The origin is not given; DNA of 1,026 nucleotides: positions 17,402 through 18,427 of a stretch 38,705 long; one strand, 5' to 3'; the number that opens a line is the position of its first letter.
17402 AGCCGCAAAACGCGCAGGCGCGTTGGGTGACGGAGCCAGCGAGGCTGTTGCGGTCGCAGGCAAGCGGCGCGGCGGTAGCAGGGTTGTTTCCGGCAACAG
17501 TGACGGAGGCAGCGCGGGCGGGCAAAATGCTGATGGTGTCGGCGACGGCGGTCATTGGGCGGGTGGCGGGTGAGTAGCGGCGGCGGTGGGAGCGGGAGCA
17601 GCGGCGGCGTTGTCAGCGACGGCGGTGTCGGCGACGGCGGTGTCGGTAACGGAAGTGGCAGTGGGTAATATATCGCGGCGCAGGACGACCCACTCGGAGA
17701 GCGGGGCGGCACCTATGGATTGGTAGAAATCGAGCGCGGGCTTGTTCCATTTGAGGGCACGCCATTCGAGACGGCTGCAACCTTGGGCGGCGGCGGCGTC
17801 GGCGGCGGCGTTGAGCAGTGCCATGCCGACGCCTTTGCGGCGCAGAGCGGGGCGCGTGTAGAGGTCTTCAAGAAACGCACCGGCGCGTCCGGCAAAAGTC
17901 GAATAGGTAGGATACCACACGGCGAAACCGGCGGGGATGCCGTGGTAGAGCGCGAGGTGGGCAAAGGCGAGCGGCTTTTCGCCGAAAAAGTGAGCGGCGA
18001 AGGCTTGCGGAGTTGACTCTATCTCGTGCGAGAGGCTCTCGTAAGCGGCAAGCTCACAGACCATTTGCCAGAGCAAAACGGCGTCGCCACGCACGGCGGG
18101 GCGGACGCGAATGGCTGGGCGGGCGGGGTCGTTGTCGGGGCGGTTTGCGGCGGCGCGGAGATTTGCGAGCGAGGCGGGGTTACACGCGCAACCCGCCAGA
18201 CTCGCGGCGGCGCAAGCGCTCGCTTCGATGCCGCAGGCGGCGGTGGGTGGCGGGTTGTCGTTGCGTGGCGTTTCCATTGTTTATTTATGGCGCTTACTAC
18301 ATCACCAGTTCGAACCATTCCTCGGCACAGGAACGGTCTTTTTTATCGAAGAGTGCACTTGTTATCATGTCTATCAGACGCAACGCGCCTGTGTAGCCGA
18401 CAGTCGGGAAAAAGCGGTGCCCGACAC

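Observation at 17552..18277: GNAT acetyltransferase with a four-Cys N-terminal extension, translationally wired between nifK and nifEN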

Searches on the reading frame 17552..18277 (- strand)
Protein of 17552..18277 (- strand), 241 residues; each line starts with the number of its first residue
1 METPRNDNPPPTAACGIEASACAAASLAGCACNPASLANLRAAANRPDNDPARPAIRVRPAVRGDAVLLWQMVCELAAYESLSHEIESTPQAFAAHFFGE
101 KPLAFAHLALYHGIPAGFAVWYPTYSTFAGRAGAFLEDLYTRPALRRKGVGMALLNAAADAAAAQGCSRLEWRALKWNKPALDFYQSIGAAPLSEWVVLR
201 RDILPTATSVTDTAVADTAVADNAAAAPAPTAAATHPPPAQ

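Call 5: search_protein_families(library=pfam, proteins=[window:17552-18277:-], max_evalue=0.001)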
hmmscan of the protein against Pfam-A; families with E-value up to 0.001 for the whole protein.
window:17552-18277:- (241 aa): 3 families
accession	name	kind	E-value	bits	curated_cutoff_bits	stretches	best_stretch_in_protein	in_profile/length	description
PF00583.31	Acetyltransf_1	-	5.5e-16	59.3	20.7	1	89-189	20-115/116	Acetyltransferase (GNAT) family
PF13508.13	Acetyltransf_7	-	2.6e-09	37.7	27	1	111-189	10-81/84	Acetyltransferase (GNAT) domain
PF13673.13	Acetyltransf_10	-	0.00025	21.5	23.6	1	131-189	49-106/128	Acetyltransferase (GNAT) domain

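Call 6: search_protein_families(library=ncbifam, proteins=[window:17552-18277:-], max_evalue=0.001)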
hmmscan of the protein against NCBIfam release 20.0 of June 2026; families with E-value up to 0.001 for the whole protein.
window:17552-18277:- (241 aa): 6 families
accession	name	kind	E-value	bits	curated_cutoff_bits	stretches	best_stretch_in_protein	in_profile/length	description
NF041716.1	HxA_phane_GNAT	equivalog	3.4e-15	56.3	250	1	57-200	3-150/152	cyclophane-containing RiPP N-acetyltransferase HaaN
NF000158.2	AAC_6p_Il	exception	6.2e-06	26.2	270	1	127-169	77-118/152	aminoglycoside N-acetyltransferase AAC(6')-Il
NF002959.0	PRK03624.1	equivalog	1.5e-05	24.8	124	1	139-190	78-129/147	GNAT family acetyltransferase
NF043067.1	AAC_6p_group_E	equivalog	3.3e-05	23.8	140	1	133-193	70-130/140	aminoglycoside 6'-N-acetyltransferase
NF000487.1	stat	exception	6.1e-05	22.6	420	1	116-191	91-162/189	streptothricin N-acetyltransferase STAT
NF033374.6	AAC_6p_Id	exception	0.00025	21.1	320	1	132-203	75-145/149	aminoglycoside N-acetyltransferase AAC(6')-Id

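Call 7: find_homologous_proteins(query=window:17552-18277:-, max_evalue=0.001)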
Query window:17552-18277:- (241 aa): 624 proteins with E <= 0.001 among 8000 candidates; the best 120 are listed.
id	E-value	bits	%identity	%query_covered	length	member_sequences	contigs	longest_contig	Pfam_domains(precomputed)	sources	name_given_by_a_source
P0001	1.7e-153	527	100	100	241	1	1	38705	PF13508.14,PF00583.32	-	-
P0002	2.8e-76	274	67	81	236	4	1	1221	PF13508.14,PF00583.32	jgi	jgi:GNAT superfamily N-acetyltransferase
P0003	4.9e-70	254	62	80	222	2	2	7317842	PF13673.14,PF13508.14,PF00583.32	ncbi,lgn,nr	ncbi:N-acetyltransferase GCN5 [Opitutaceae bacterium TAV5]|nr:N-acetyltransferase GCN5 [Opitutaceae 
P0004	9.8e-70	253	65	76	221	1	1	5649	PF13673.14,PF13508.14,PF00583.32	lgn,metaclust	metaclust:status=active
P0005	2.7e-65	239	63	81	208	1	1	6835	PF13508.14,PF00583.32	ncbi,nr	ncbi:MAG: GNAT family N-acetyltransferase [Puniceicoccales bacterium]|nr:GNAT family N-acetyltransfe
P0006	6.4e-65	237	75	58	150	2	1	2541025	PF13673.14,PF13508.14,PF00583.32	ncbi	ncbi:hypothetical protein AW736_03610, partial [Termitidicoccus mucosus]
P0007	1.8e-55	206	72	52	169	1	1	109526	PF13673.14,PF13508.14,PF00583.32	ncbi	-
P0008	1.1e-54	204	72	52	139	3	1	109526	PF13673.14,PF13508.14,PF00583.32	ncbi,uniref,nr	ncbi:GNAT family N-acetyltransferase [Geminisphaera colitermitum]|uniref:GNAT family N-acetyltransfe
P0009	7.2e-53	198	60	63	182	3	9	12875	PF13673.14,PF13508.14,PF00583.32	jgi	jgi:GNAT superfamily N-acetyltransferase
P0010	1.6e-52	197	62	61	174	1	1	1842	PF13673.14,PF13508.14,PF08445.17,PF00583.32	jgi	jgi:GNAT superfamily N-acetyltransferase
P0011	2.6e-51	193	61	61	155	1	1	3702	PF13673.14,PF13508.14,PF08445.17,PF00583.32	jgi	jgi:GNAT superfamily N-acetyltransferase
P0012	2.8e-50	189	61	61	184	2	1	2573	PF13508.14,PF00583.32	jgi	-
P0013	4.8e-50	189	59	61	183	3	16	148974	PF13673.14,PF13508.14,PF00583.32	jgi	jgi:GNAT superfamily N-acetyltransferase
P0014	9.0e-50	188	54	76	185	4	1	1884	PF13673.14,PF13508.14,PF00583.32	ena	-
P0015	3.6e-49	186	55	67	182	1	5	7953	PF13673.14,PF13508.14,PF00583.32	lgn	-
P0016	6.4e-49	185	63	60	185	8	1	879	PF13673.14,PF13508.14,PF08445.17,PF00583.32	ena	-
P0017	2.4e-48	183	58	63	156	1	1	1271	PF13508.14,PF00583.32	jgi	jgi:GNAT superfamily N-acetyltransferase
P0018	4.4e-48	182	62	60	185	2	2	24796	PF13673.14,PF13508.14,PF08445.17,PF00583.32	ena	-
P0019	2.5e-47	180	49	76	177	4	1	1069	PF13673.14,PF13508.14,PF08445.17,PF00583.32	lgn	-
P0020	1.2e-46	177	60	61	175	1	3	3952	PF13673.14,PF13508.14,PF00583.32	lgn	-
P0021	1.8e-46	177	60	61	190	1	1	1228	PF13508.14,PF00583.32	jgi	jgi:GNAT superfamily N-acetyltransferase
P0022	1.2e-45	174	56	61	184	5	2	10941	PF13673.14,PF13508.14,PF00583.32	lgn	-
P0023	3.5e-45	173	56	63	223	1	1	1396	PF13673.14,PF13508.14,PF00583.32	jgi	jgi:GNAT superfamily N-acetyltransferase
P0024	1.3e-44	171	54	65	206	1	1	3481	PF13508.14,PF00583.32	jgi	jgi:GNAT superfamily N-acetyltransferase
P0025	1.9e-44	170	60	61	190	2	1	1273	PF13508.14,PF08445.17,PF00583.32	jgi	-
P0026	2.1e-44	170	50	72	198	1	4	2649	PF13673.14,PF13508.14,PF08445.17,PF00583.32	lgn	-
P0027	2.1e-44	170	48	75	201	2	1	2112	PF13673.14,PF13508.14,PF08445.17,PF00583.32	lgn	-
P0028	2.6e-44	170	60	61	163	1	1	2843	PF13508.14,PF00583.32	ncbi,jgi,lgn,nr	ncbi:MAG: GNAT family N-acetyltransferase [Puniceicoccales bacterium]|jgi:GNAT superfamily N-acetylt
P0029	6.5e-43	165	52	64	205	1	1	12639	PF13673.14,PF13508.14,PF08445.17,PF00583.32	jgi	jgi:GNAT superfamily N-acetyltransferase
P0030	1.2e-42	164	54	63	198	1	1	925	PF13673.14,PF13508.14,PF08445.17,PF00583.32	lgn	-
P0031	3.0e-42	163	52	66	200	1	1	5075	PF13508.14,PF00583.32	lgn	-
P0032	4.8e-42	162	53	61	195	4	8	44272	PF13508.14,PF00583.32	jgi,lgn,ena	-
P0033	8.1e-42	162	55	63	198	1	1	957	PF13673.14,PF13508.14,PF08445.17,PF00583.32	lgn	-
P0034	8.6e-42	162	50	64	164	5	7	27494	PF13673.14,PF13508.14,PF00583.32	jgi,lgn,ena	jgi:GNAT superfamily N-acetyltransferase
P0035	1.1e-41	161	54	61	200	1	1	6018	PF13673.14,PF13508.14,PF08445.17,PF00583.32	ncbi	-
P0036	2.9e-41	160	52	60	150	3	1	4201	PF13673.14,PF13508.14,PF00583.32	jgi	jgi:GNAT superfamily N-acetyltransferase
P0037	3.3e-41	160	48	61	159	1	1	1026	PF13673.14,PF13508.14,PF08445.17,PF00583.32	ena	-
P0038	3.5e-41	160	55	60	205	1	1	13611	PF13508.14,PF00583.32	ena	-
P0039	1.1e-40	158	52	60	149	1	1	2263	PF13673.14,PF13508.14,PF00583.32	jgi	jgi:GNAT superfamily N-acetyltransferase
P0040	3.8e-40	156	51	59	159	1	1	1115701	PF13673.14,PF13480.14,PF13302.14,PF13508.14,PF08445.17,PF00583.32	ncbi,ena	-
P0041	8.5e-40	155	51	60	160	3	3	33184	PF13673.14,PF13480.14,PF13508.14,PF08445.17,PF00583.32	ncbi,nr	ncbi:MAG: GNAT family N-acetyltransferase [Alphaproteobacteria bacterium]|nr:GNAT family N-acetyltra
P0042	8.5e-39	152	50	64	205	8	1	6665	PF13508.14,PF08445.17,PF00583.32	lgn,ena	-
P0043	1.6e-38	151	46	74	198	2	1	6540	PF13508.14,PF00583.32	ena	-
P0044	2.2e-38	150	51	61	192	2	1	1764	PF13508.14,PF08445.17,PF00583.32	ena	-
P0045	2.4e-38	150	51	61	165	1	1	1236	PF13673.14,PF13508.14,PF08445.17,PF00583.32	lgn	-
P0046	2.7e-38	150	47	61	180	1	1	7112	PF13673.14,PF13480.14,PF13508.14,PF08445.17,PF00583.32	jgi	jgi:diamine N-acetyltransferase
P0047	3.1e-38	150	50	64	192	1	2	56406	PF13508.14,PF08445.17,PF00583.32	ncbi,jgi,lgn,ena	ncbi:MAG: GNAT family N-acetyltransferase [Opitutaceae bacterium]|jgi:GNAT superfamily N-acetyltrans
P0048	2.0e-37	147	47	68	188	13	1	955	PF13673.14,PF13508.14,PF00583.32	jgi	jgi:GNAT superfamily N-acetyltransferase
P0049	2.5e-37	147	47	62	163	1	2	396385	PF13673.14,PF13508.14,PF08445.17,PF00583.32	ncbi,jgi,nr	ncbi:MAG TPA: GNAT family N-acetyltransferase [Rariglobus sp.]|jgi:GNAT superfamily N-acetyltransfer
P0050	2.9e-37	147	49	59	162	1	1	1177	PF13673.14,PF13508.14,PF08445.17,PF00583.32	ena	-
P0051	3.6e-37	146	49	61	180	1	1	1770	PF13508.14,PF00583.32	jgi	jgi:GNAT superfamily N-acetyltransferase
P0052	4.3e-37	146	49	61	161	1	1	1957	PF13673.14,PF13508.14,PF00583.32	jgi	jgi:diamine N-acetyltransferase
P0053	4.9e-37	146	47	61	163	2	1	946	PF13673.14,PF13480.14,PF13508.14,PF08445.17,PF00583.32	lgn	-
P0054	6.2e-37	146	52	56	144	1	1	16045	PF13673.14,PF13508.14,PF00583.32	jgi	jgi:GNAT superfamily N-acetyltransferase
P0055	7.6e-37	145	46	60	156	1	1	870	PF13673.14,PF13508.14,PF08445.17,PF00583.32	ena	-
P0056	9.1e-37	145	47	61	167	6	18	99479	PF13508.14,PF08445.17,PF00583.32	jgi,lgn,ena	jgi:GNAT superfamily N-acetyltransferase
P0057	1.1e-36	145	47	60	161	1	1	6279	PF13673.14,PF13508.14,PF08445.17,PF00583.32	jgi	jgi:GNAT superfamily N-acetyltransferase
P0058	1.1e-36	145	48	60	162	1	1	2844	PF13673.14,PF13508.14,PF00583.32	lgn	-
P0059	1.1e-36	145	48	60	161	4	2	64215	PF13673.14,PF13508.14,PF08445.17,PF00583.32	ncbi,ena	-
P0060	2.7e-36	144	52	61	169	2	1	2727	PF13508.14,PF00583.32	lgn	-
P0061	2.7e-36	144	46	61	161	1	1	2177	PF13673.14,PF13508.14,PF00583.32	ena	-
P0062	2.8e-36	144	45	61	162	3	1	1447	PF13673.14,PF13480.14,PF13508.14,PF00583.32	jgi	jgi:diamine N-acetyltransferase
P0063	3.4e-36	143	49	62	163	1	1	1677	PF13508.14,PF00583.32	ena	-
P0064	3.9e-36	143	48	60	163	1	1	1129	PF13673.14,PF13508.14,PF08445.17,PF00583.32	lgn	-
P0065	4.1e-36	143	49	60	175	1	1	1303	PF13673.14,PF13508.14,PF00583.32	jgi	jgi:GNAT superfamily N-acetyltransferase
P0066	5.9e-36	142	43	69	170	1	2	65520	PF13673.14,PF13508.14,PF08445.17,PF00583.32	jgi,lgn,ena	-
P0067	6.0e-36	142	47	61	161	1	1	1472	PF13673.14,PF13508.14,PF08445.17,PF00583.32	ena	-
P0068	6.2e-36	142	51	61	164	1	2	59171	PF13508.14,PF00583.32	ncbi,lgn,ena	-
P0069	7.8e-36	142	47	61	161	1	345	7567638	PF13673.14,PF13508.14,PF08445.17,PF00583.32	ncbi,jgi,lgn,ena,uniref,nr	ncbi:GNAT family N-acetyltransferase [Bradyrhizobium viridifuturi]|jgi:GNAT superfamily N-acetyltran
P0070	1.0e-35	142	47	61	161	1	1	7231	PF13673.14,PF13508.14,PF08445.17,PF00583.32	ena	-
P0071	1.1e-35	142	51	61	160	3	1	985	PF13508.14,PF00583.32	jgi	jgi:GNAT superfamily N-acetyltransferase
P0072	1.1e-35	142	47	61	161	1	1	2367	PF13673.14,PF13508.14,PF08445.17,PF00583.32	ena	-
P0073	1.1e-35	142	50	61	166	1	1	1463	PF13673.14,PF13508.14,PF00583.32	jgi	jgi:GNAT superfamily N-acetyltransferase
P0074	1.2e-35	141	51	56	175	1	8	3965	PF13673.14,PF13508.14,PF08445.17,PF00583.32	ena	-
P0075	1.5e-35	141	48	60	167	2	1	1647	PF13508.14,PF00583.32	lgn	-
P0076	1.6e-35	141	47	63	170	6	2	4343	PF13508.14,PF00583.32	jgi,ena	-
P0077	1.6e-35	141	50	60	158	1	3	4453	PF13508.14,PF00583.32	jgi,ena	-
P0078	2.1e-35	141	48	61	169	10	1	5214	PF13508.14,PF00583.32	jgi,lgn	jgi:GNAT superfamily N-acetyltransferase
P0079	2.2e-35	141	47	61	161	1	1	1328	PF13673.14,PF13508.14,PF08445.17,PF00583.32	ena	-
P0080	3.1e-35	140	45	59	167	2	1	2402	PF13673.14,PF13508.14,PF08445.17,PF00583.32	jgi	jgi:GNAT superfamily N-acetyltransferase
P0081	3.2e-35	140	46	63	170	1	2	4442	PF13673.14,PF13508.14,PF08445.17,PF00583.32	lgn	-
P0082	3.5e-35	140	46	60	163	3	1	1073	PF13673.14,PF13508.14,PF08445.17,PF00583.32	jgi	jgi:GNAT superfamily N-acetyltransferase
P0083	4.5e-35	140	47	62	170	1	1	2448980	PF13508.14,PF00583.32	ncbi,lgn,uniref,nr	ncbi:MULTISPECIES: GNAT family N-acetyltransferase [Ramlibacter]|uniref:GNAT family N-acetyltransfer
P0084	4.7e-35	140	48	60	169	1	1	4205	PF13673.14,PF13508.14,PF00583.32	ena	-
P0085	4.9e-35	139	48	60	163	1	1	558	PF13673.14,PF13508.14,PF00583.32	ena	-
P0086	6.4e-35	139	45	64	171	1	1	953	PF13508.14,PF00583.32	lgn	-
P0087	6.6e-35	139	47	60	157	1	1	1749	PF13673.14,PF13508.14,PF08445.17,PF00583.32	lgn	-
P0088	6.8e-35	139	43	68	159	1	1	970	PF13673.14,PF13508.14,PF08445.17,PF00583.32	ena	-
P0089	7.2e-35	139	48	60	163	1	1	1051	PF13508.14,PF08445.17,PF00583.32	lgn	-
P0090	7.3e-35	139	46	62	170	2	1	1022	PF13673.14,PF13508.14,PF08445.17,PF00583.32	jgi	jgi:GNAT superfamily N-acetyltransferase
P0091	7.9e-35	139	47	61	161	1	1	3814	PF13673.14,PF13508.14,PF08445.17,PF00583.32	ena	-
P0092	8.6e-35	139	46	61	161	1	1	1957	PF13673.14,PF13508.14,PF00583.32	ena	-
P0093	9.3e-35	139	48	63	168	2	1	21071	PF13673.14,PF13508.14,PF00583.32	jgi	jgi:GNAT superfamily N-acetyltransferase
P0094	9.8e-35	139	47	61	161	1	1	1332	PF13673.14,PF13508.14,PF08445.17,PF00583.32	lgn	-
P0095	1.0e-34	138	48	61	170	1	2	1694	PF13508.14,PF00583.32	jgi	jgi:GNAT superfamily N-acetyltransferase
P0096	1.0e-34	138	48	61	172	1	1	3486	PF13673.14,PF13508.14,PF08445.17,PF00583.32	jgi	jgi:GNAT superfamily N-acetyltransferase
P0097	1.1e-34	138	48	61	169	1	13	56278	PF13508.14,PF00583.32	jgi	jgi:GNAT superfamily N-acetyltransferase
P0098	1.2e-34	138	48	61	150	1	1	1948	PF13508.14,PF00583.32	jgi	jgi:GNAT superfamily N-acetyltransferase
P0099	1.4e-34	138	48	60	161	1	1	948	PF13673.14,PF13508.14,PF00583.32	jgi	jgi:diamine N-acetyltransferase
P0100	1.5e-34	138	45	73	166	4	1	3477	PF13673.14,PF13302.14,PF13508.14,PF08445.17,PF00583.32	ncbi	-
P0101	1.5e-34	138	48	61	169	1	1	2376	PF13508.14,PF00583.32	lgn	-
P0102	1.5e-34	138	48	61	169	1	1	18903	PF13508.14,PF00583.32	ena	-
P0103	1.6e-34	138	46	61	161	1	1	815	PF13673.14,PF13508.14,PF08445.17,PF00583.32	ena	-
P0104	1.7e-34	138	45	64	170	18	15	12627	PF13673.14,PF13302.14,PF13508.14,PF08445.17,PF00583.32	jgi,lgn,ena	jgi:GNAT superfamily N-acetyltransferase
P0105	1.7e-34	138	46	62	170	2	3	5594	PF13673.14,PF13508.14,PF08445.17,PF00583.32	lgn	-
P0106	1.7e-34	138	46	63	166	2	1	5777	PF13508.14,PF00583.32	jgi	-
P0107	1.8e-34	138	46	63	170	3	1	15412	PF13673.14,PF13508.14,PF08445.17,PF00583.32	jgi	jgi:GNAT superfamily N-acetyltransferase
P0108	1.8e-34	138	48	60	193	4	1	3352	PF13508.14,PF00583.32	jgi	jgi:GNAT superfamily N-acetyltransferase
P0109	2.0e-34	137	48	61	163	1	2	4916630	PF13508.14,PF00583.32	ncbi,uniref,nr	ncbi:GNAT family N-acetyltransferase [Ramlibacter solisilvae]|uniref:GCN5 family acetyltransferase n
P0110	2.4e-34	137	42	61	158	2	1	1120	PF13673.14,PF13508.14,PF08445.17,PF00583.32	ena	-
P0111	2.5e-34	137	46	61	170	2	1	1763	PF13508.14,PF00583.32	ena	-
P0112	2.6e-34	137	46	61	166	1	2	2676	PF13508.14,PF00583.32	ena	-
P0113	2.7e-34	137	47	62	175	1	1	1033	PF13673.14,PF13508.14,PF08445.17,PF00583.32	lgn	-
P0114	2.9e-34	137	47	57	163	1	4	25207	PF13673.14,PF13508.14,PF00583.32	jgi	jgi:GNAT superfamily N-acetyltransferase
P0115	3.4e-34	137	48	60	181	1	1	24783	PF13508.14,PF00583.32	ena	-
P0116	3.6e-34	137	47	59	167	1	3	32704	PF13508.14,PF00583.32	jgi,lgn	-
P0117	3.7e-34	137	43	68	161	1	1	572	PF13673.14,PF13508.14,PF08445.17,PF00583.32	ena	-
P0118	3.7e-34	137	45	61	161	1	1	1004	PF13673.14,PF13508.14,PF08445.17,PF00583.32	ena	-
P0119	4.7e-34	136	42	66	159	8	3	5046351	PF13673.14,PF13508.14,PF00583.32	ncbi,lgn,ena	ncbi:N-acetyltransferase family protein [Aquipseudomonas campi]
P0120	4.7e-34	136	46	61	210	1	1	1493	PF13508.14,PF00583.32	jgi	jgi:GNAT superfamily N-acetyltransferase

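Call 10: find_related_loci(query=A1, collection=genome_contigs, flank=10000)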
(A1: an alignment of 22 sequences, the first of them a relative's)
Query A1 (241 aa) in genome_contigs; peptide patterns used: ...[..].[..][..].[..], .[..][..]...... (x = any residue, [..] = any of these).
600 stretches matched a pattern (row limit reached: there are more); 596 encode a relative of the query (tblastn E <= 1e-3); the best 80 are kept; 80 distinct loci.
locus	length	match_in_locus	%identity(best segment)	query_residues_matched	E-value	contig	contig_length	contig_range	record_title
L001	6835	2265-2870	63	9-203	3e-64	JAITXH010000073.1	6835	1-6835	MAG: Puniceicoccales bacterium isolate Zx50_bin46 k119_3350980, whole genome shotgun sequence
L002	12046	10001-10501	47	56-233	5e-43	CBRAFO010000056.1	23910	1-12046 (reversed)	MAG TPA_asm: uncultured Opitutaceae bacterium isolate SRR11839387_concoct_9 genome assembly, contig: ERZ27397406.536, wh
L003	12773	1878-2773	51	55-200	8e-43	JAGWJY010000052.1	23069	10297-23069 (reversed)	MAG: Alphaproteobacteria bacterium isolate REEB149 contig-150_2458, whole genome shotgun sequence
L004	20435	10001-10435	48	56-200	5e-41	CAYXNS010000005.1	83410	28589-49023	MAG TPA_asm: uncultured Gammaproteobacteria bacterium isolate SRP308112_co1_437 genome assembly, contig: NODE_201_length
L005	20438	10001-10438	45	55-200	5e-41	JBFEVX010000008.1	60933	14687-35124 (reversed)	MAG: Bacteriovoracaceae bacterium isolate Mix_mud08.2021.06.43 k141_2098278_length_60933_cov_10.0564, whole genome shotg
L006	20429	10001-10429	50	58-200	1e-40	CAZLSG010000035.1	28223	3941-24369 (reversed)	MAG TPA_asm: uncultured Pseudoxanthomonas sp. isolate SRP344714_co1_155 genome assembly, contig: NODE_3285_length_28223_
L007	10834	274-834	40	30-202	2e-40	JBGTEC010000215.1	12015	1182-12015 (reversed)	MAG: Wenzhouxiangella sp. isolate JTS-RE158 k141_855065, whole genome shotgun sequence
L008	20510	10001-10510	44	31-200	4e-40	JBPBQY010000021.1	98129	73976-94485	MAG: Janthinobacterium lividum isolate 3300037004_metabat.3 3300037004_metabat.3_Ga0393332_0000026, whole genome shotgun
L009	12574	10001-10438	51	54-200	2e-39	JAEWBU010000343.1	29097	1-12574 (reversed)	MAG: Proteobacteria bacterium isolate OH_PBB_264 k127_915507, whole genome shotgun sequence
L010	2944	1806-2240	46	56-200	7e-39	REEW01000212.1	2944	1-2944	MAG: Wenzhouxiangella sp. isolate PLM2.Bin80 NODE_47414_length_2944_cov_39.7186, whole genome shotgun sequence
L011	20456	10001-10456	45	51-202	1e-38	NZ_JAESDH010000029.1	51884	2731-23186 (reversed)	Alteromonas antoniana strain MD_567 NODE_29_length_51884_cov_239.837396, whole genome shotgun sequence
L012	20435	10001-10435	47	56-200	8e-39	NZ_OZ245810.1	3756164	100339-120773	MAG: Hyphococcus sp. isolate 2a9674ba-47da-4b78-9378-cbc2ed82810c chromosome 1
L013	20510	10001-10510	42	30-200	9e-39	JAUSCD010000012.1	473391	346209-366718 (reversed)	MAG: Pseudohongiella sp. isolate E9_maxbin.012 E9_k141_14909, whole genome shotgun sequence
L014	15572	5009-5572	41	14-200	1e-38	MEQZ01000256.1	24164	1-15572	MAG: Betaproteobacteria bacterium RIFCSPLOWO2_02_FULL_65_20 rifcsplowo2_02_scaffold_9848, whole genome shotgun sequence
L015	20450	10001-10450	46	51-200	2e-38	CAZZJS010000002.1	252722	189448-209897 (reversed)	MAG TPA_asm: uncultured Rickettsiales bacterium isolate SRP065251_co1_43 genome assembly, contig: NODE_5_length_252722_c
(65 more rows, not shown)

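Call 12: find_encoding_contigs(protein=P0003, flank=10000, max_places=3)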
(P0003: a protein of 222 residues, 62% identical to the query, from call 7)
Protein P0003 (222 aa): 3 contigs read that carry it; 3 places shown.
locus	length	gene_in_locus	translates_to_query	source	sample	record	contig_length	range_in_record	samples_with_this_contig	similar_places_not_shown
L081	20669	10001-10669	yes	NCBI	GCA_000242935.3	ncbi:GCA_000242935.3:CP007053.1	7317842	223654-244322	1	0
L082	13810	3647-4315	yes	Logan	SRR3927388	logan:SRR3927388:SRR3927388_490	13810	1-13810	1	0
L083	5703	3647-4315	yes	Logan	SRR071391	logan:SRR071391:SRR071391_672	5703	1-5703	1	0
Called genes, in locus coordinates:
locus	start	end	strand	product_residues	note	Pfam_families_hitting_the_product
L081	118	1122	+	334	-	PF01797:Y1_Tnp (weak)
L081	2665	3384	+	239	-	PF02224:Cytidylate_kin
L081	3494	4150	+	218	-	PF01553:Acyltransferase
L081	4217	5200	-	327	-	PF03747:ADP_ribosyl_GH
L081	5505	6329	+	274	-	PF00142:Fer4_NifH, PF01656:CbiA, PF10609:ParA (faint), PF13614:AAA_31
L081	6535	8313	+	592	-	PF00148:Oxidored_nitro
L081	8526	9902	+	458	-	PF00148:Oxidored_nitro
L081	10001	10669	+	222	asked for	PF00583:Acetyltransf_1, PF13673:Acetyltransf_10 (weak), PF13508:Acetyltransf_7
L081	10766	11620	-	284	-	PF12833:HTH_18, PF00165:HTH_AraC (weak)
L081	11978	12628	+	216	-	PF07963:N_methyl (weak)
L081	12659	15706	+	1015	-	PF02449:Glyco_hydro_42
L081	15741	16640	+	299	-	-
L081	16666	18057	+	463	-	-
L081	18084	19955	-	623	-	PF12833:HTH_18, PF00165:HTH_AraC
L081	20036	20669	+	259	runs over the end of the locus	PF07963:N_methyl (weak)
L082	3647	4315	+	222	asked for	PF00583:Acetyltransf_1, PF13673:Acetyltransf_10 (weak), PF13508:Acetyltransf_7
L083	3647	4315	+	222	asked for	PF00583:Acetyltransf_1, PF13673:Acetyltransf_10 (weak), PF13508:Acetyltransf_7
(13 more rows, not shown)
